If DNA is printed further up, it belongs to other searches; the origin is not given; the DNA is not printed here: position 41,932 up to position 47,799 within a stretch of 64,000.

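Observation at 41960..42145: A 178-bp MITE cleanly splits a giant subtilase gene and matches the ends of the IS5-like element 15 kb away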

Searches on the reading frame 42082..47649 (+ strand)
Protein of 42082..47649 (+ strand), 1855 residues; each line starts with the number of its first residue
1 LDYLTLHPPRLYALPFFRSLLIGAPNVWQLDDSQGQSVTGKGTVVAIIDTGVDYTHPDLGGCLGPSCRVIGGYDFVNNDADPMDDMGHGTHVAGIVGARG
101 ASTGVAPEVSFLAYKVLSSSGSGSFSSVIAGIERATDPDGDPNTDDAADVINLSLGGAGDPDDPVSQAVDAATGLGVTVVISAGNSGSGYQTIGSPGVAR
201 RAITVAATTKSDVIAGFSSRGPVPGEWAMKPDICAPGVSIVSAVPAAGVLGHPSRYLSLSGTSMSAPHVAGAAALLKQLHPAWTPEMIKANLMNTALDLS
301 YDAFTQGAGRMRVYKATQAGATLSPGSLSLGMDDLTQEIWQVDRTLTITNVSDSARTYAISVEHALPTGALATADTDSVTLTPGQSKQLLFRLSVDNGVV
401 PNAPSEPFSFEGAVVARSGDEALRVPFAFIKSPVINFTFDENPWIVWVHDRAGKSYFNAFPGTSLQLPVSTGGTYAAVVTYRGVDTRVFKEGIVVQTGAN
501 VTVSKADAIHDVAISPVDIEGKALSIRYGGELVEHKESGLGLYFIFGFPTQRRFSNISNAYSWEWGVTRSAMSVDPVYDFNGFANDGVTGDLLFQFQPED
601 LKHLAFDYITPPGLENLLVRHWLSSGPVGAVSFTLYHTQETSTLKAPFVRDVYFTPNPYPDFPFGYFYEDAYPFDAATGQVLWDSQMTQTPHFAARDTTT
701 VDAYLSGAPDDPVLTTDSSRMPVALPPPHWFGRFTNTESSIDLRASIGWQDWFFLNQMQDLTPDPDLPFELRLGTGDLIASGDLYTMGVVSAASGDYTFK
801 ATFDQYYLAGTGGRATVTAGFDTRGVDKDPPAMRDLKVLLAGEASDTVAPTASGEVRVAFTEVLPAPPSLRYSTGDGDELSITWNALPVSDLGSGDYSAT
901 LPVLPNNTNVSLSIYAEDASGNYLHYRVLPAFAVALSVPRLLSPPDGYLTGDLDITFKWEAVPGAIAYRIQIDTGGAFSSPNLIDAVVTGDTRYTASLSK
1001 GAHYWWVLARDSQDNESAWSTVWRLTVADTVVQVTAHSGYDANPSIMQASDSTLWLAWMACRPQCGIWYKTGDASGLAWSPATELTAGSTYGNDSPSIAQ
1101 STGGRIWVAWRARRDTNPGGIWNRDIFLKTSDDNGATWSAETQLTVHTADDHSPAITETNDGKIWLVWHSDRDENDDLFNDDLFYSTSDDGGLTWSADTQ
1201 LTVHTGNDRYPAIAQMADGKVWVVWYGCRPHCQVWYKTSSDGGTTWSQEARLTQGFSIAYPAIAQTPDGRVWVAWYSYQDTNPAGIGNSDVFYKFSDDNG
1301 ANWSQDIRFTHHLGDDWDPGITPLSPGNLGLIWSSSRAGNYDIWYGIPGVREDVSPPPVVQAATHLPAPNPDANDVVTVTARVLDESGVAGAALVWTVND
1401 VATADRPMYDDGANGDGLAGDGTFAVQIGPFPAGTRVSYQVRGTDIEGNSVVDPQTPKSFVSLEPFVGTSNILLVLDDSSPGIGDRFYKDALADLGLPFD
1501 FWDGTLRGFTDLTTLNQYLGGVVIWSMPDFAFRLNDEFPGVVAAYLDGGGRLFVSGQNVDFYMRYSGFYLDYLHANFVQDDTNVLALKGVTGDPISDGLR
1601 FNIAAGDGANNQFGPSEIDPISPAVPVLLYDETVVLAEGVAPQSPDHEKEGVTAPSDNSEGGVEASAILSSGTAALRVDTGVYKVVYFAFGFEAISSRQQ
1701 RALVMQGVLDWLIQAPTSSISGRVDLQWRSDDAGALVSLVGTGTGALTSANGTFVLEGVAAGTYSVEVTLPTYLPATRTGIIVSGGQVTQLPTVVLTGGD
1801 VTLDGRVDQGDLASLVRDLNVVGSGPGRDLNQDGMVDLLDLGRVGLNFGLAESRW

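Call 7: search_protein_families(library=pfam, proteins=[window:42082-47649:+])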
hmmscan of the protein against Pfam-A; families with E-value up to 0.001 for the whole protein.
window:42082-47649:+ (1855 aa): 8 families
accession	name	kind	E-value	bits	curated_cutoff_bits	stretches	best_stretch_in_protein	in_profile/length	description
PF00082.27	Peptidase_S8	-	8.1e-65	219.4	21.8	1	40-309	1-288/288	Subtilase family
PF13088.12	BNR_2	-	7e-15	55.5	31.4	2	1008-1224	21-226/277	BNR repeat-like domain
PF13620.12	CarboxypepD_reg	-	5.5e-10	39.9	32.3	1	1720-1796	2-81/82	Carboxypeptidase regulatory-like domain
PF15892.11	BNR_4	-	7.7e-07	29.2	27.3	0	1004-1198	12-196/272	BNR repeat-containing family member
PF13715.12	CarbopepD_reg_2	-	0.00011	22.7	32.2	1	1733-1779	15-61/88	CarboxypepD_reg-like domain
PF07494.17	Reg_prop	-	0.00017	21.8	20.4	0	1261-1274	8-21/24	Two component regulator propeller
PF11614.14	FixG_C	-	0.00048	20.7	25.6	0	345-412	36-101/119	IG-like fold at C-terminal of FixG, putative oxidoreductase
PF02012.26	BNR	-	0.00057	19.9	27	0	1130-1139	2-11/12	BNR/Asp-box repeat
